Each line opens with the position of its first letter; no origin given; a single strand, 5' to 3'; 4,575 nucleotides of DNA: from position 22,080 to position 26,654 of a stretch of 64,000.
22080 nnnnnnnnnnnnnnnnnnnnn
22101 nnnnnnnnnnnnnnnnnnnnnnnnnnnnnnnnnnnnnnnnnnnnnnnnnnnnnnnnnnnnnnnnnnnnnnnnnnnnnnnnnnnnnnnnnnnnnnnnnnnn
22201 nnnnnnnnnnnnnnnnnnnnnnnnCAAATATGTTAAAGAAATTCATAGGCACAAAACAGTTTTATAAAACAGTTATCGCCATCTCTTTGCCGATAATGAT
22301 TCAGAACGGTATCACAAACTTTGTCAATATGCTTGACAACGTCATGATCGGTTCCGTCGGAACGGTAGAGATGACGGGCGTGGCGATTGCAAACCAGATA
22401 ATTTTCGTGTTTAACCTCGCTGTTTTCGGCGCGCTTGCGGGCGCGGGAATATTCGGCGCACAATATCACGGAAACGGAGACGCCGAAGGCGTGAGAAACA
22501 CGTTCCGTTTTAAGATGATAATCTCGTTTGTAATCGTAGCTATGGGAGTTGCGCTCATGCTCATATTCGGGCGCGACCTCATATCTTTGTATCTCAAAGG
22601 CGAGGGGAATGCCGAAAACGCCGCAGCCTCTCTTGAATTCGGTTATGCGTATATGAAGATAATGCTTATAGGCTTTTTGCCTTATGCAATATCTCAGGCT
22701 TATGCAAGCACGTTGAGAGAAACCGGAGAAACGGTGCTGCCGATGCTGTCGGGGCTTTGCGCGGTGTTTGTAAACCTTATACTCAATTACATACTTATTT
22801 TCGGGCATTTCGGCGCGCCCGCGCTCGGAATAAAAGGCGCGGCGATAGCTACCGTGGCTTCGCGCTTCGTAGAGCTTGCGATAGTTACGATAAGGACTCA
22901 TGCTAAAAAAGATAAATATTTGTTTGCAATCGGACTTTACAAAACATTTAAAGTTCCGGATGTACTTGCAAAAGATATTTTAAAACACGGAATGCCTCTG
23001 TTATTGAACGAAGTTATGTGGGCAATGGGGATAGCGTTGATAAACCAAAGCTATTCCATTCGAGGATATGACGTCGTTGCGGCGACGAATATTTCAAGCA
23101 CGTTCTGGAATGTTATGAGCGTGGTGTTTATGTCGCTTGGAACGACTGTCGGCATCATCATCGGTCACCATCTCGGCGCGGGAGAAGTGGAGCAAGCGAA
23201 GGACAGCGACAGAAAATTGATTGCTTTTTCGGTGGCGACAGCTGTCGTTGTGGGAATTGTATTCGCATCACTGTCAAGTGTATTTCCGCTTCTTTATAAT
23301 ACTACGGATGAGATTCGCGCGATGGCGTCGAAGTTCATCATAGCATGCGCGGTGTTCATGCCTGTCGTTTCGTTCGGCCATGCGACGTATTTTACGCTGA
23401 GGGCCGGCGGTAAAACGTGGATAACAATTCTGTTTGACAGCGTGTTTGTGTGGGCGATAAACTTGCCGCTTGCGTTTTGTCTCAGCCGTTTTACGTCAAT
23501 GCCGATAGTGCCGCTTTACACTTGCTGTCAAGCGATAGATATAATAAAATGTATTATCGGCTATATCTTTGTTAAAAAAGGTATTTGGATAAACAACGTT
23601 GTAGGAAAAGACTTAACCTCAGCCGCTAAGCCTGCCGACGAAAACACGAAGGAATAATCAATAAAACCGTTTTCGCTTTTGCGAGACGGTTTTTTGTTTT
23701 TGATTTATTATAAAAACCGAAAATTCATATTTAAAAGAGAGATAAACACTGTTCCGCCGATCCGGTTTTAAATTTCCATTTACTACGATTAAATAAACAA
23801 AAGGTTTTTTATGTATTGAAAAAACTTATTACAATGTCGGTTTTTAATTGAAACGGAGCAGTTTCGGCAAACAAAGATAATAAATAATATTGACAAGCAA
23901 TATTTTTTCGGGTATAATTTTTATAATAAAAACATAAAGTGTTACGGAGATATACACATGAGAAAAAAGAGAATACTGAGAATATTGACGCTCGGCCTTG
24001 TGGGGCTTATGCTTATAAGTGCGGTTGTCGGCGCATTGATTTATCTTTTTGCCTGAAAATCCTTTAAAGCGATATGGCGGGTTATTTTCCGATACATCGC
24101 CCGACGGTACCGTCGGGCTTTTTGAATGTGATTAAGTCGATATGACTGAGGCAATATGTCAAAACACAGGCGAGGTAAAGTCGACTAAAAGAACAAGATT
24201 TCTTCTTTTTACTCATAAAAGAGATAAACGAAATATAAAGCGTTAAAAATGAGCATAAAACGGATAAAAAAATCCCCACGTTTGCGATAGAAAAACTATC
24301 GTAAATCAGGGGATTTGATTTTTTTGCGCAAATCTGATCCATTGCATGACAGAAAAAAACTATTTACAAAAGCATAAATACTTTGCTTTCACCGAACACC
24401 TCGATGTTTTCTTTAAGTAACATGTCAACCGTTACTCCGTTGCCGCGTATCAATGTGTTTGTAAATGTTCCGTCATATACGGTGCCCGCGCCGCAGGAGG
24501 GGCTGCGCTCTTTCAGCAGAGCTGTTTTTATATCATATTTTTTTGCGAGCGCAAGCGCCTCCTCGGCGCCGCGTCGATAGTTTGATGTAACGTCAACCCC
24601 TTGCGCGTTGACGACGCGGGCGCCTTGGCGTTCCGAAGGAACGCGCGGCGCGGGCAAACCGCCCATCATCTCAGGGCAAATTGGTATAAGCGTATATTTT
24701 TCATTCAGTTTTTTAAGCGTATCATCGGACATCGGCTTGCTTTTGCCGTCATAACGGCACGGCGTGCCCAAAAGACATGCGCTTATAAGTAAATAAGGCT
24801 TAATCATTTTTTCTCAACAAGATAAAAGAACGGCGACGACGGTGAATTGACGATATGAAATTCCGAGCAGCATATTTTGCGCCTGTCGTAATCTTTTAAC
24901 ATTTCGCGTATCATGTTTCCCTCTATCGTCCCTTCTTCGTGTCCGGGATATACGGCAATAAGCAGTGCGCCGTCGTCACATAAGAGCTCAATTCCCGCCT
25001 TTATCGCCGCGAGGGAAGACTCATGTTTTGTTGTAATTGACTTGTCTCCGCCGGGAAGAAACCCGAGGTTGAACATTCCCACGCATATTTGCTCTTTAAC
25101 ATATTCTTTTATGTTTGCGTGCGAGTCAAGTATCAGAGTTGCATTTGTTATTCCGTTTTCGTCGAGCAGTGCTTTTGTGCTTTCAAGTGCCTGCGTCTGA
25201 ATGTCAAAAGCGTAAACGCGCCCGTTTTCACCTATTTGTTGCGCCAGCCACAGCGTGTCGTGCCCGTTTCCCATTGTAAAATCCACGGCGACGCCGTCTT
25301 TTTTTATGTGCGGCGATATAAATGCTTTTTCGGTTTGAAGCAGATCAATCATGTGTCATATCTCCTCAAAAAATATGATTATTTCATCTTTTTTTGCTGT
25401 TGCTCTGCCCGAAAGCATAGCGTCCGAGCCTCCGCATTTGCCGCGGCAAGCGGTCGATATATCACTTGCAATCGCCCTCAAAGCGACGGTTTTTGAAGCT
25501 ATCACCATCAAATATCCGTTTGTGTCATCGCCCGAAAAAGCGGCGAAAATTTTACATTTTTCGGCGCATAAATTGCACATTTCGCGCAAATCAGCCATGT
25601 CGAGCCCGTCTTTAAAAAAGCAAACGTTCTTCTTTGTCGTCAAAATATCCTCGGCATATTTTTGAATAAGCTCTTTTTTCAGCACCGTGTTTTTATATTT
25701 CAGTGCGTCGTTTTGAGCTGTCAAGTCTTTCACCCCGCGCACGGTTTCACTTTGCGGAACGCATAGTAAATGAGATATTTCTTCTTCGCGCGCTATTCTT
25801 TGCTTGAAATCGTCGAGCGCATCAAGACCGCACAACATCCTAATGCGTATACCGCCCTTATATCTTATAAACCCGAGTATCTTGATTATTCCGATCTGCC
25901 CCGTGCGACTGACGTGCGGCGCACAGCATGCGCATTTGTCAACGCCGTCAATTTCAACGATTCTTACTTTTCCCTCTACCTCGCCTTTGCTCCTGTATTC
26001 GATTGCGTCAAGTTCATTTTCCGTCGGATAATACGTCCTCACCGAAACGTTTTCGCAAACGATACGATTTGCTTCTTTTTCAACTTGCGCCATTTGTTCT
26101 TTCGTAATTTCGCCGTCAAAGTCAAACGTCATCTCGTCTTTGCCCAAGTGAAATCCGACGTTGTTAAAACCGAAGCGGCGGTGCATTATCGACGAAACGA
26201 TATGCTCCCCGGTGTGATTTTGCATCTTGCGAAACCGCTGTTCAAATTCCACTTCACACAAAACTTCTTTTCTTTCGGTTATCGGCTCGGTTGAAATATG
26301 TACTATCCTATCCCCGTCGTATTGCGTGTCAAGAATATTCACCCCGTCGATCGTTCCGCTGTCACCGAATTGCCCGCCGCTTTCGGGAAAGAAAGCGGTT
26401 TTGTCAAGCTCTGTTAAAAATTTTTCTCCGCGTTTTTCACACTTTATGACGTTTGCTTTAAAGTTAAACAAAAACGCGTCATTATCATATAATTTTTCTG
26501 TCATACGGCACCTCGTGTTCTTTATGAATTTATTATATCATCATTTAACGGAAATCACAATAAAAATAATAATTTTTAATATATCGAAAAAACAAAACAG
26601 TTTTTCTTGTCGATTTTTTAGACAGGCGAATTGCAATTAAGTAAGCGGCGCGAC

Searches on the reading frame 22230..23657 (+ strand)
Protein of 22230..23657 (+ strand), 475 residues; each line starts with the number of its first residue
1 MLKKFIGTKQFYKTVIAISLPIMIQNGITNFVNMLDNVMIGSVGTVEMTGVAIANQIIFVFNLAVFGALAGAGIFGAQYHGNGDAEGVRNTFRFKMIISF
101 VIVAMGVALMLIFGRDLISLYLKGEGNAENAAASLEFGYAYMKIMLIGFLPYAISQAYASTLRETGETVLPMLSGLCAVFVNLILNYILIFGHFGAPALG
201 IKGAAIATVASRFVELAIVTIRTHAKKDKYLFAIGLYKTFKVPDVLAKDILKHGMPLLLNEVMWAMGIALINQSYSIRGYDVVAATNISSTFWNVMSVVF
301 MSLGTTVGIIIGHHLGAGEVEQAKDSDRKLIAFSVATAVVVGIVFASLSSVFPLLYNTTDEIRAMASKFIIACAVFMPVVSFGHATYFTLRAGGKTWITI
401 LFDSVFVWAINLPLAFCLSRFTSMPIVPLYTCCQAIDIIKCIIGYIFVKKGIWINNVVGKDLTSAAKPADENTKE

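Call 83: search_protein_families(library=pfam, proteins=[window:22230-23657:+], max_evalue=0.00001)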
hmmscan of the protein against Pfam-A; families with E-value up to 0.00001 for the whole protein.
window:22230-23657:+ (475 aa): 1 family
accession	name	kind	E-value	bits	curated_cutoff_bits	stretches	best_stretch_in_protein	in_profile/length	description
PF01554.23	MatE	-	4.3e-38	131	24.9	2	21-188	1-161/161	MatE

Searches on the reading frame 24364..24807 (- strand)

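Call 83: search_protein_families(library=pfam, proteins=[window:24364-24807:-], max_evalue=0.00001)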
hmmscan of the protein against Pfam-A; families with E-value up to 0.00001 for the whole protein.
window:24364-24807:- (147 aa): 1 family
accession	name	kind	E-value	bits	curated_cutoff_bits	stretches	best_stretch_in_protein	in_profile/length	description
PF04463.17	2-thiour_desulf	-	1.2e-44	152.1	34.7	1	7-141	2-140/141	2-thiouracil desulfurase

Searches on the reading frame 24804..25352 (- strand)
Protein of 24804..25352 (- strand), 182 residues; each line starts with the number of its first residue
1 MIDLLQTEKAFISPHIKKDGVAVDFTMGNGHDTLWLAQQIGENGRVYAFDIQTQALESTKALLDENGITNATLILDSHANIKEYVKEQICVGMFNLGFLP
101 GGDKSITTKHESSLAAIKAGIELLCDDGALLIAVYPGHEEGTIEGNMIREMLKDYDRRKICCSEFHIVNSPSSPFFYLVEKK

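Call 83: search_protein_families(library=pfam, proteins=[window:24804-25352:-], max_evalue=0.00001)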
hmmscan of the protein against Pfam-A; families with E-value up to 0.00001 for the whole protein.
window:24804-25352:- (182 aa): 3 families
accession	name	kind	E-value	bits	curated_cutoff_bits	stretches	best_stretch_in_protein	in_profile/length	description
PF06962.18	rRNA_methylase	-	1.6e-42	145.1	22.7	1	46-178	1-134/137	Putative rRNA methylase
PF13847.12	Methyltransf_31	-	1.2e-07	32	27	1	17-84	2-69/145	Methyltransferase domain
PF01795.25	Methyltransf_5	-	2.5e-07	30.9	27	0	15-88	17-88/309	MraW methylase family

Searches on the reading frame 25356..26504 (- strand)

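Call 83: search_protein_families(library=pfam, proteins=[window:25356-26504:-], max_evalue=0.00001)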
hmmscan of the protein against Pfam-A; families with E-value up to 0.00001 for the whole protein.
window:25356-26504:- (382 aa): 1 family
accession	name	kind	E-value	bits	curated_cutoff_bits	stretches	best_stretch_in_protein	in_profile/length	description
PF07973.19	tRNA_SAD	-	1.2e-09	38.4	24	1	180-214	1-32/44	Threonyl and Alanyl tRNA synthetase second additional domain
